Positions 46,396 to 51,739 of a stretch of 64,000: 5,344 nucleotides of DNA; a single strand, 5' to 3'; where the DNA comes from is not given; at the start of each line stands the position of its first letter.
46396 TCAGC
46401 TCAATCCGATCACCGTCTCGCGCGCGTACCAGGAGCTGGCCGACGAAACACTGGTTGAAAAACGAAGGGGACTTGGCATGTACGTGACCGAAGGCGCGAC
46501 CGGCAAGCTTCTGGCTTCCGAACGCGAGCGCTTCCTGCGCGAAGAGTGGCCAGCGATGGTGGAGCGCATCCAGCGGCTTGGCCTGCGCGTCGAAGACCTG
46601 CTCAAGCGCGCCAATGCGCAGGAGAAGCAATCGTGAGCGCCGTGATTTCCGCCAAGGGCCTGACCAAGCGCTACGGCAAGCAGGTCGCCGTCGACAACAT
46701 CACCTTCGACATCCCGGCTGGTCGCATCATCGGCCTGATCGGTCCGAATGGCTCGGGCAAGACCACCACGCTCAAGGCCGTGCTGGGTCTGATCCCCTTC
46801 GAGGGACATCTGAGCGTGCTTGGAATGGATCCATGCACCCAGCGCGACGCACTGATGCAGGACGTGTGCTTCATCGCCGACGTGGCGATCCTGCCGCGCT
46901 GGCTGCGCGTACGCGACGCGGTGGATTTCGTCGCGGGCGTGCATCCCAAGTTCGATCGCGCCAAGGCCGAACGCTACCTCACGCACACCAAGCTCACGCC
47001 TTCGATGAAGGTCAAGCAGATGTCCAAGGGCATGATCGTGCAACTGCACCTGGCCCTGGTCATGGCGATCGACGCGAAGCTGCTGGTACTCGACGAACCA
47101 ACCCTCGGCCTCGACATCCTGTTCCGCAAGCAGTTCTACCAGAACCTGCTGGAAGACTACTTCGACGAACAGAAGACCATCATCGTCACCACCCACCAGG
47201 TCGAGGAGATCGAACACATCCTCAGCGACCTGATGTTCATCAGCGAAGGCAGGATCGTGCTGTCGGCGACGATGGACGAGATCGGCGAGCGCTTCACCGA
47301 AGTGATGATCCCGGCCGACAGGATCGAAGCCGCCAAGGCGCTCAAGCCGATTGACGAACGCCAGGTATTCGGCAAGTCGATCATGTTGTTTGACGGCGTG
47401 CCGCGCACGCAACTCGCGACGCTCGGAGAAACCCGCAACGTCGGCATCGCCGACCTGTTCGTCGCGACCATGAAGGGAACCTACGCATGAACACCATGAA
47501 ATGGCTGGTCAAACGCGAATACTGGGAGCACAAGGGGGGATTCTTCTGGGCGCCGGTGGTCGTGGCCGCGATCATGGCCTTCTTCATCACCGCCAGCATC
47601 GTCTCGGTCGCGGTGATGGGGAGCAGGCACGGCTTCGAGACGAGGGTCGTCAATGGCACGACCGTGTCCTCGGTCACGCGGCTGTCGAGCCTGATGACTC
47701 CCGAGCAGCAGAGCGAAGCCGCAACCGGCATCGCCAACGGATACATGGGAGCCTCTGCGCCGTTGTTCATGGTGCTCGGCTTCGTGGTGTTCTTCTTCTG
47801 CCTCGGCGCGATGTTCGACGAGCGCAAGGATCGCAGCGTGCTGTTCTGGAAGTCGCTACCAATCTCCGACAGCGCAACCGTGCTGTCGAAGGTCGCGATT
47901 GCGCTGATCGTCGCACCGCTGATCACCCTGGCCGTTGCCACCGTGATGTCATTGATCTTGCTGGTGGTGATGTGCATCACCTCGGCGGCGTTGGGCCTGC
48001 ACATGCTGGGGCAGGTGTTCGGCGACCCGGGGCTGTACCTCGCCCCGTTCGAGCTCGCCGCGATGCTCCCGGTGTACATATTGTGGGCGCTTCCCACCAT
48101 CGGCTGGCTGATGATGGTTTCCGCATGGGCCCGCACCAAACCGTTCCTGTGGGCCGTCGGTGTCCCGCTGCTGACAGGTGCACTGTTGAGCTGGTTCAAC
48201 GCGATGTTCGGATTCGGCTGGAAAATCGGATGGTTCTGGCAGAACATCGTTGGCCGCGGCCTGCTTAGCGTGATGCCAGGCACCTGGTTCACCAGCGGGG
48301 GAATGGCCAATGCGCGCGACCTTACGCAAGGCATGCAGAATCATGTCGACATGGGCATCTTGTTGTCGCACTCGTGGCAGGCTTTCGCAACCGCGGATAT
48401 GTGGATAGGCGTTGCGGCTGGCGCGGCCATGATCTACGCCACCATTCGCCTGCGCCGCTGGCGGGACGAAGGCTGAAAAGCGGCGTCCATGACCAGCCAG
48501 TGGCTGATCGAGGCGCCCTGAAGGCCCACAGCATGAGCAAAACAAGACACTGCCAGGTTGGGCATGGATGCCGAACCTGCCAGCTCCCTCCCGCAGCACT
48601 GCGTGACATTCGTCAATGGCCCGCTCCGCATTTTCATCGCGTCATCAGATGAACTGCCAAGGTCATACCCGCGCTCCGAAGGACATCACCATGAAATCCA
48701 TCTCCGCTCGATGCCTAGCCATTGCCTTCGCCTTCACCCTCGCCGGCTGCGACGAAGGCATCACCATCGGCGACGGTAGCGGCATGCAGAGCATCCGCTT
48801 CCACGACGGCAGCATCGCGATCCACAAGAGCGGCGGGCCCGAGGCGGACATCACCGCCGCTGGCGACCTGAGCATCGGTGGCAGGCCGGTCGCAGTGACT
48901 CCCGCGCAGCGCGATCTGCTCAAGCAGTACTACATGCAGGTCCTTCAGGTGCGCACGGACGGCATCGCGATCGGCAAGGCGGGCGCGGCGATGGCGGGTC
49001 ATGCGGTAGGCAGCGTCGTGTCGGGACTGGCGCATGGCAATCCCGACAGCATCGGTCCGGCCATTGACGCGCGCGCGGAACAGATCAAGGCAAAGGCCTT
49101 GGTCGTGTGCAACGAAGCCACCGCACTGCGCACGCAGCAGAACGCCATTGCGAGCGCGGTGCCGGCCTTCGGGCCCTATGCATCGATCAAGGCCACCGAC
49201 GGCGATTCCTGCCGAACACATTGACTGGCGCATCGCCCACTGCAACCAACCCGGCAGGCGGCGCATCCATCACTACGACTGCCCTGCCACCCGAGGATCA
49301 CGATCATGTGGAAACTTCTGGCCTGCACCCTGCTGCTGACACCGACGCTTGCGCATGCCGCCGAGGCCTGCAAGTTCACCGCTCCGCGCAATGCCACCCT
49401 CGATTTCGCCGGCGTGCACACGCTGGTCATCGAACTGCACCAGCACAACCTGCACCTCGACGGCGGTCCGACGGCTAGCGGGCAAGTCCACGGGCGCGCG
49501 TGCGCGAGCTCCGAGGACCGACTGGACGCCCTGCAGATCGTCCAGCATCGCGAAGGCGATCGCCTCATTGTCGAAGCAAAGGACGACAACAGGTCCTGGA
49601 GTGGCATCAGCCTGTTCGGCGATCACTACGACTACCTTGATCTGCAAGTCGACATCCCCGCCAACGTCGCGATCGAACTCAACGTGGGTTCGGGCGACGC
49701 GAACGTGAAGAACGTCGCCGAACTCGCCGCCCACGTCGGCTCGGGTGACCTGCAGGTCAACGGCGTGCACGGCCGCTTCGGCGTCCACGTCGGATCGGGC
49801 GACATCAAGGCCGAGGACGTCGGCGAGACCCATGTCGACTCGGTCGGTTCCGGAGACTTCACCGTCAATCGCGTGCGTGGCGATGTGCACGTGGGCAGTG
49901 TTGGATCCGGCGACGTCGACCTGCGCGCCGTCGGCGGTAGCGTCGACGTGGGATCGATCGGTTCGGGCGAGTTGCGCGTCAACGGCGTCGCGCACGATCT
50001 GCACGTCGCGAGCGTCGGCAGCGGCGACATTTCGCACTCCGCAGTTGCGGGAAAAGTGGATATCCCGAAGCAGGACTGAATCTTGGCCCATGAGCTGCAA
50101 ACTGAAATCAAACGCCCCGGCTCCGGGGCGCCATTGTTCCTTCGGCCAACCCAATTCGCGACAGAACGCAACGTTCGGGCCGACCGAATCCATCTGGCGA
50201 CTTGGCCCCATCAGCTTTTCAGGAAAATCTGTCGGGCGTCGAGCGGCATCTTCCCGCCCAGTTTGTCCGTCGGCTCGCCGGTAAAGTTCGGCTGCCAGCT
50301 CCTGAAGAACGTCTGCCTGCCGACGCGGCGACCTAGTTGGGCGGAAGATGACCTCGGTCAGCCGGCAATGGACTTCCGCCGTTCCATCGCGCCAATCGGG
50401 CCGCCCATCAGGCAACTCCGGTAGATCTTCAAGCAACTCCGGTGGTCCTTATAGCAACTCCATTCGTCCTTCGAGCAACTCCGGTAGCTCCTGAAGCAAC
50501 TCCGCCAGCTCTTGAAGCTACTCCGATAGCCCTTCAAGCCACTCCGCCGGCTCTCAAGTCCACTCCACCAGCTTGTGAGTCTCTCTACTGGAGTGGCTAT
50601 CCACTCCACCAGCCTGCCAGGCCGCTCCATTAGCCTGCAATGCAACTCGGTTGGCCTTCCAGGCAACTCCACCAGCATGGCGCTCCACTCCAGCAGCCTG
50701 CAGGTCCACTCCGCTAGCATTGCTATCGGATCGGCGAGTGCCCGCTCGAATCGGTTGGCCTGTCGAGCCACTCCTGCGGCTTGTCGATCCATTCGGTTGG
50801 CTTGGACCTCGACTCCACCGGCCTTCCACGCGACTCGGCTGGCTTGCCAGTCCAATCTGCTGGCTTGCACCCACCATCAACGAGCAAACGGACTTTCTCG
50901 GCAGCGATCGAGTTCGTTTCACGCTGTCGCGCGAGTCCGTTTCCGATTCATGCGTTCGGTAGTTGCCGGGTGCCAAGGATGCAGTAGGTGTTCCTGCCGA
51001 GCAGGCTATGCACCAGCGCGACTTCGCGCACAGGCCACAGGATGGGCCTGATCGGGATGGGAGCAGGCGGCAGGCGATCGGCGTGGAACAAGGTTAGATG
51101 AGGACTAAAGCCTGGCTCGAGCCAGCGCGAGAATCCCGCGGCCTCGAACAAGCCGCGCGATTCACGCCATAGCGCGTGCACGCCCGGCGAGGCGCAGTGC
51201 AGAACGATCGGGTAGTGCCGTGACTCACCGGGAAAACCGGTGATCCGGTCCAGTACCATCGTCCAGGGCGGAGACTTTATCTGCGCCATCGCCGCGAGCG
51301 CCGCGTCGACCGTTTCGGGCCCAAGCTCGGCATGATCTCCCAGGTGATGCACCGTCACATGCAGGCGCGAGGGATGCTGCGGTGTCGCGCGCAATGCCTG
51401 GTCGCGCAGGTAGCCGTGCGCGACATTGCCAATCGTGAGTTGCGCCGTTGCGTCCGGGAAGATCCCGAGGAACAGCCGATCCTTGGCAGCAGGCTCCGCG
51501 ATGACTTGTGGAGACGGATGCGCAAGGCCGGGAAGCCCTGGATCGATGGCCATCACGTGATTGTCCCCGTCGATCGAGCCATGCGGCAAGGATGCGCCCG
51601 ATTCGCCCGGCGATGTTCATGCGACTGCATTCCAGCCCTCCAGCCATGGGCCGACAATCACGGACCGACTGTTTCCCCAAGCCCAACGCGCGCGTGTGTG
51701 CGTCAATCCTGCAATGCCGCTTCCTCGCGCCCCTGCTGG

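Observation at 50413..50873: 22-unit 21-bp tandem array in an 870-bp gene-less gap, likely transcribed behind the RIO-kinase/2H-phosphoesterase genes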

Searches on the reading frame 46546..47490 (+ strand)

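Call 7: search_protein_families(library=pfam, proteins=[window:46546-47490:+], max_evalue=0.01)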
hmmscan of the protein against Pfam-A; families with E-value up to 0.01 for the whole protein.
window:46546-47490:+ (314 aa): 5 families
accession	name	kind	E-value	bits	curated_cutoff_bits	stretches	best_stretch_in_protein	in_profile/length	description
PF00005.33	ABC_tran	-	1.3e-19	71.6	25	1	50-186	2-136/137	ABC transporter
PF13304.12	AAA_21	-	5.9e-13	50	27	2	153-222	232-303/304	AAA domain, putative AbiEii toxin, Type IV TA system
PF02463.25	SMC_N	-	8.8e-05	22.5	40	0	60-79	25-44/220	RecF/RecN/SMC N terminal domain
PF13401.12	AAA_22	-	0.0055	17.5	27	0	60-114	6-61/130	AAA domain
PF13476.12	AAA_23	-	0.0065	17.6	27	0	53-79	14-39/201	AAA domain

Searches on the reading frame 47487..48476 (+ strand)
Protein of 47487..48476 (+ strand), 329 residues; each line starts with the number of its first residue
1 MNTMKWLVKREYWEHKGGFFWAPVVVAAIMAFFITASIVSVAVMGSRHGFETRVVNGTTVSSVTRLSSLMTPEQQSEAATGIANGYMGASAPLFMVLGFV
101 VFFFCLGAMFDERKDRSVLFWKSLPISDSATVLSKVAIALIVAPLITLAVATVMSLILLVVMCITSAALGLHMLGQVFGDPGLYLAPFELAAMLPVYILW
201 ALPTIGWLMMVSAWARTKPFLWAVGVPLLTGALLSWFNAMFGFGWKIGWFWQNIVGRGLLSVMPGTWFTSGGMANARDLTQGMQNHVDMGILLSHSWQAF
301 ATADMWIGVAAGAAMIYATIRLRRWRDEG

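Call 7: search_protein_families(library=pfam, proteins=[window:47487-48476:+], max_evalue=0.01)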
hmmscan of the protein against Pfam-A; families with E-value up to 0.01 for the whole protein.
window:47487-48476:+ (329 aa): 1 family
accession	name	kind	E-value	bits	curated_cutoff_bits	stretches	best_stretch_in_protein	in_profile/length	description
PF13346.12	ABC2_membrane_5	-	0.0035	17.4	25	1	93-168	38-110/205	ABC-2 family transporter protein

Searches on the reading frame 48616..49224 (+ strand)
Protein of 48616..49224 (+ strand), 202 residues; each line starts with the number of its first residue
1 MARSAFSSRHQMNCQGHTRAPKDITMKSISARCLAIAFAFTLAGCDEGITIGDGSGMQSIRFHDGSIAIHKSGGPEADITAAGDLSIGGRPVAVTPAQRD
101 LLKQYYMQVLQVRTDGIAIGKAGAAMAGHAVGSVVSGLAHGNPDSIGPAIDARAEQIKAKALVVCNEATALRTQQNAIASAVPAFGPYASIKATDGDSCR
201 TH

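Call 7: search_protein_families(library=pfam, proteins=[window:48616-49224:+], max_evalue=0.01)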
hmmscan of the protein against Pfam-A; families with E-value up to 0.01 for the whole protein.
window:48616-49224:+ (202 aa): 1 family
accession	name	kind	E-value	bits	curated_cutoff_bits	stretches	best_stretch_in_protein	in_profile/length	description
PF11101.13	DUF2884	-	7.7e-14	52.3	30.6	2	59-142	8-91/228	Protein of unknown function (DUF2884)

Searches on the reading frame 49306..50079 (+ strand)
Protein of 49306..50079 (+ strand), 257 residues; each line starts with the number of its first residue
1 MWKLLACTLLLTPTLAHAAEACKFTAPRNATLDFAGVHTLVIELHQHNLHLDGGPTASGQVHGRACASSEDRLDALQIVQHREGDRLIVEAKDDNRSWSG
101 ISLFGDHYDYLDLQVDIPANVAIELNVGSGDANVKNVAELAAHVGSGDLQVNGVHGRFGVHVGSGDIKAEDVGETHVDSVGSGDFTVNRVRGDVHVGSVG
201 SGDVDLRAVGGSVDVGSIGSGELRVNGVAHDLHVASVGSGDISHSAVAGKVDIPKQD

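Call 7: search_protein_families(library=pfam, proteins=[window:49306-50079:+], max_evalue=0.01)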
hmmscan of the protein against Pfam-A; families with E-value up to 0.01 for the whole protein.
window:49306-50079:+ (257 aa): 2 families
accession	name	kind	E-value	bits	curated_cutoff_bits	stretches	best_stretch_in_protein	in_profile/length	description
PF13349.12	DUF4097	-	5.9e-09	36.1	22.9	1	40-244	4-210/247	Toastrack DUF4097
PF10988.14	DUF2807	-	3.1e-06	27.5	24.2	2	127-205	94-176/181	Putative auto-transporter adhesin, head GIN domain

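Call 42: find_related_loci(query=window:49306-50079:+, collection=metagenome_contigs, flank=4000)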
Query window:49306-50079:+ (257 aa) in metagenome_contigs; peptide patterns used: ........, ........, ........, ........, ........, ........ (x = any residue, [..] = any of these).
194 stretches matched a pattern; 3 encode a relative of the query (tblastn E <= 1e-3); 3 distinct loci.
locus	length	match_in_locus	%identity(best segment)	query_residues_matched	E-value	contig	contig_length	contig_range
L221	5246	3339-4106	71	1-257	3e-120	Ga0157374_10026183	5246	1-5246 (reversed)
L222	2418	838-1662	67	1-257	4e-123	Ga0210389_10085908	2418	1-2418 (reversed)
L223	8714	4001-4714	71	20-257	2e-111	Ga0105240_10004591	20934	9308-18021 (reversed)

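Call 91: search_protein_families(library=ncbifam, proteins=[window:49306-50079:+], max_evalue=1)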
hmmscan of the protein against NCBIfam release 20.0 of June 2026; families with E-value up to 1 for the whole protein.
window:49306-50079:+ (257 aa): 2 families
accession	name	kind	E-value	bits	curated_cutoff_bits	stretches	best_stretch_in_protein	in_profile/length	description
NF049997.1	LiaG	equivalog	5.4e-10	38.9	285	1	78-245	79-251/286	LiaG family protein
TIGR01439.1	lp_hng_hel_AbrB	domain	0.02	14.6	28.3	0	114-132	9-27/44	transcriptional regulator, AbrB family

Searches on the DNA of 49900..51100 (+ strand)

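Call 8: search_rna_families(source=window, start=49900, end=51100, threshold=evalue, max_evalue=10)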
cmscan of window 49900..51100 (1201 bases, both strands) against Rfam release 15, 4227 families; matches with E-value up to 10: 3.
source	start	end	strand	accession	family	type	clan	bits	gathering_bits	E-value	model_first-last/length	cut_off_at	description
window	50390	50438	-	RF02054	STnc420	Gene; sRNA;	-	16.5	70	5.7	1-58/58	no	Salmonella enterica sRNA STnc420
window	49900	49957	+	RF02000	MIR1846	Gene; miRNA;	-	16.1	77.5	7.6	51-110/110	5'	MIR1846 microRNA precursor family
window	50110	50195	-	RF01670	P17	Gene; sRNA;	-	12.3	45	2.2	1-282/282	no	Pseudomonas sRNA P17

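Call 20: search_dna_similar(query=window:50080-50947:+, collection=plasmids, mode=distant, max_evalue=0.001)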
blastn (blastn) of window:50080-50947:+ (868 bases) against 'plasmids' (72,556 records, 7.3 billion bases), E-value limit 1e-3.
No match.

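Call 21: search_dna_similar(query=window:50080-50947:+, collection=phages, mode=distant, max_evalue=0.001)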
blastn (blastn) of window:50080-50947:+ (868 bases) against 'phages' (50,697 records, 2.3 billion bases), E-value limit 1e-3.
No match.

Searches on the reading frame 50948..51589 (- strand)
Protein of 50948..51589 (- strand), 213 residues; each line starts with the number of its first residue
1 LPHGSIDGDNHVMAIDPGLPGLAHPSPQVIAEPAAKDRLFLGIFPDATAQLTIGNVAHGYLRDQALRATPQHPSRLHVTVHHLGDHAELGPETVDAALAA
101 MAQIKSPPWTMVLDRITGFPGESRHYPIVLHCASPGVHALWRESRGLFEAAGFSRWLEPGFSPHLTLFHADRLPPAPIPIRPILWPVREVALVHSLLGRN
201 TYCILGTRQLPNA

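Call 7: search_protein_families(library=pfam, proteins=[window:50948-51589:-], max_evalue=0.01)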
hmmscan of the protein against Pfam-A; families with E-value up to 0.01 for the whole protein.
window:50948-51589:- (213 aa): 2 families
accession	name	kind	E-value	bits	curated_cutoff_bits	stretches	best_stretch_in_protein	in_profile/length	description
PF02834.22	LigT_PEase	-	7.2e-10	39.4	23.3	1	61-128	18-86/87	LigT like Phosphoesterase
PF13563.12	2_5_RNA_ligase2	-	7.1e-07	29.8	27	1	74-193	24-146/152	2'-5' RNA ligase superfamily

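Call 34: find_homologous_proteins(query=window:50948-51589:-, max_evalue=1e-10)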
Query window:50948-51589:- (213 aa): 20 proteins with E <= 1e-10 among 1789 candidates.
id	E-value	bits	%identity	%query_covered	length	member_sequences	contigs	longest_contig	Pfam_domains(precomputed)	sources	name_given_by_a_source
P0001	1.6e-132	458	100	94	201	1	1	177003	PF02834.23,PF13563.13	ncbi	-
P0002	1.3e-96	341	76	94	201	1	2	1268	PF02834.23,PF13563.13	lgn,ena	-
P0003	3.3e-82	293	66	94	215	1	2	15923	PF02834.23,PF13563.13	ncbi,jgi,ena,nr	ncbi:MAG TPA: 2'-5' RNA ligase family protein [Xanthomonadaceae bacterium]|jgi:2'-5' RNA ligase|nr:2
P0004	8.6e-74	266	62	89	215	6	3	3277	-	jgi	jgi:2'-5' RNA ligase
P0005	3.3e-73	264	59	94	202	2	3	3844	PF02834.23,PF13563.13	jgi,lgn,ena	-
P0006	1.1e-61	226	58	93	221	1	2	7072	PF02834.23,PF13563.13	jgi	jgi:2'-5' RNA ligase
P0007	3.6e-60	221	55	93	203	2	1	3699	PF02834.23,PF13563.13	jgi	jgi:2'-5' RNA ligase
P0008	3.6e-58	215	57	85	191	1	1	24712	PF02834.23,PF13563.13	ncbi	-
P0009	1.4e-57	213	57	85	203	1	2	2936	PF02834.23,PF13563.13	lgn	-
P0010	3.3e-57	212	54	93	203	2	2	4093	PF02834.23,PF13563.13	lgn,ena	-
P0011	2.6e-55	205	52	93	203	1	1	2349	PF02834.23,PF13563.13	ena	-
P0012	4.8e-52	195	55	87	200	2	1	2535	PF02834.23,PF13563.13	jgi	-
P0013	1.4e-49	187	50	93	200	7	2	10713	PF02834.23,PF13563.13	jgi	jgi:2'-5' RNA ligase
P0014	9.2e-49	184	52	90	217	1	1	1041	PF02834.23,PF13563.13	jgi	jgi:RNA 2',3'-cyclic 3'-phosphodiesterase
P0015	1.9e-33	134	43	84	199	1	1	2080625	PF02834.23,PF13563.13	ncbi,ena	-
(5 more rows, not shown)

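Call 35: find_encoding_contigs(protein=P0001, flank=3000, max_places=4)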
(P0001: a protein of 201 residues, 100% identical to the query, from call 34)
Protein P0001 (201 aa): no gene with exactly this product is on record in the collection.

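Call 36: find_encoding_contigs(protein=P0003, flank=5000, max_places=4)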
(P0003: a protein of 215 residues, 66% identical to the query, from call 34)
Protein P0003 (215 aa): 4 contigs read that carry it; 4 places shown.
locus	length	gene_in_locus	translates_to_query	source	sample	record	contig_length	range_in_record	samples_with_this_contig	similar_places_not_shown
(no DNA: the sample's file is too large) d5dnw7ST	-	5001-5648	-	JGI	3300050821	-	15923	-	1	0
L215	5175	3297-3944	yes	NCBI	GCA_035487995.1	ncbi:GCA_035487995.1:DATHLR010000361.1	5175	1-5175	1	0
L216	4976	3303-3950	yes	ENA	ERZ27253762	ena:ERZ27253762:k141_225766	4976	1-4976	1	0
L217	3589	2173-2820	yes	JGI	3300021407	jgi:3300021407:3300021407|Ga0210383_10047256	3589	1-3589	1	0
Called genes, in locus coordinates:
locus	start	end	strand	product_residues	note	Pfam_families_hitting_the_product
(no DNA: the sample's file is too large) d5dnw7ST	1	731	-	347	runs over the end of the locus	PF01565:FAD_binding_4, PF02873:MurB_C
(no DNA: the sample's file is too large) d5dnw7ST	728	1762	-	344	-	PF01180:DHO_dh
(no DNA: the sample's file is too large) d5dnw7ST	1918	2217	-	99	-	PF13828:DUF4190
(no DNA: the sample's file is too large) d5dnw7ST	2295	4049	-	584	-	PF00171:Aldedh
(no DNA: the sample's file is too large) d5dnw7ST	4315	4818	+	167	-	PF09351:DUF1993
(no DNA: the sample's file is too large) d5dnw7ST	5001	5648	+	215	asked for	PF13563:2_5_RNA_ligase2 (weak), PF02834:LigT_PEase (faint)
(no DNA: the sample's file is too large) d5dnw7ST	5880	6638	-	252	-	PF00378:ECH_1, PF16113:ECH_2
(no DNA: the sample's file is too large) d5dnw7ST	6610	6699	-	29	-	?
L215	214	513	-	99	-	PF13828:DUF4190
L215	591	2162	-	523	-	PF00171:Aldedh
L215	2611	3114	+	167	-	PF09351:DUF1993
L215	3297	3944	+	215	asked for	PF13563:2_5_RNA_ligase2 (weak), PF02834:LigT_PEase (faint)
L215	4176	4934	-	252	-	PF00378:ECH_1, PF16113:ECH_2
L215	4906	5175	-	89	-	PF02321:OEP (weak)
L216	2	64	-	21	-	?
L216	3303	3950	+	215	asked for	PF13563:2_5_RNA_ligase2 (weak), PF02834:LigT_PEase (faint)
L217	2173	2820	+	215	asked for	PF13563:2_5_RNA_ligase2 (weak), PF02834:LigT_PEase (faint)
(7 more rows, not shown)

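Call 37: find_encoding_contigs(protein=P0002, flank=5000, max_places=4)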
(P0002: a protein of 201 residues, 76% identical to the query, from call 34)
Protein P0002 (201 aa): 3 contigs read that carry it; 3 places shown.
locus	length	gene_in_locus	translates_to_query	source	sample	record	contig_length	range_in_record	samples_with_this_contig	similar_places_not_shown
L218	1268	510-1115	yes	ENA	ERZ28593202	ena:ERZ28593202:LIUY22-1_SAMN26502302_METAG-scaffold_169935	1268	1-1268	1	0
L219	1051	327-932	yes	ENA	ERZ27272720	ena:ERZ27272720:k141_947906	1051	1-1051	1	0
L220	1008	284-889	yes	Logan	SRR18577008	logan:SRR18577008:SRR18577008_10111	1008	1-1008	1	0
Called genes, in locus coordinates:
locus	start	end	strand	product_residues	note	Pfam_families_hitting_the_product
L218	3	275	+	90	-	?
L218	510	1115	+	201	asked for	PF02834:LigT_PEase (weak), PF13563:2_5_RNA_ligase2 (weak)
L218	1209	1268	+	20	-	?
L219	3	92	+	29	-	?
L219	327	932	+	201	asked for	PF02834:LigT_PEase (weak), PF13563:2_5_RNA_ligase2 (weak)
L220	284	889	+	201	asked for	PF02834:LigT_PEase (weak), PF13563:2_5_RNA_ligase2 (weak)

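Call 54: list_cluster_members(proteins=[P0001])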
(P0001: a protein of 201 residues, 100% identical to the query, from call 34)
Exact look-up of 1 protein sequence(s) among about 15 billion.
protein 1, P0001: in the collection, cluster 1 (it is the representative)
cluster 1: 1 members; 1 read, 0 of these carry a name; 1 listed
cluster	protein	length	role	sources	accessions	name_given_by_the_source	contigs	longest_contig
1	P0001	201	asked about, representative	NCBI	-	-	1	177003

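Call 91: search_protein_families(library=ncbifam, proteins=[window:50948-51589:-], max_evalue=1)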
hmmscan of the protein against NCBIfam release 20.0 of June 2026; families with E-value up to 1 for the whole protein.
window:50948-51589:- (213 aa): 1 family
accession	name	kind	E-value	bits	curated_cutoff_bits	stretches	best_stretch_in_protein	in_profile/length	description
TIGR02258.1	2_5_ligase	equivalog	4e-09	36.6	65.7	1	38-199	2-167/180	RNA 2',3'-cyclic phosphodiesterase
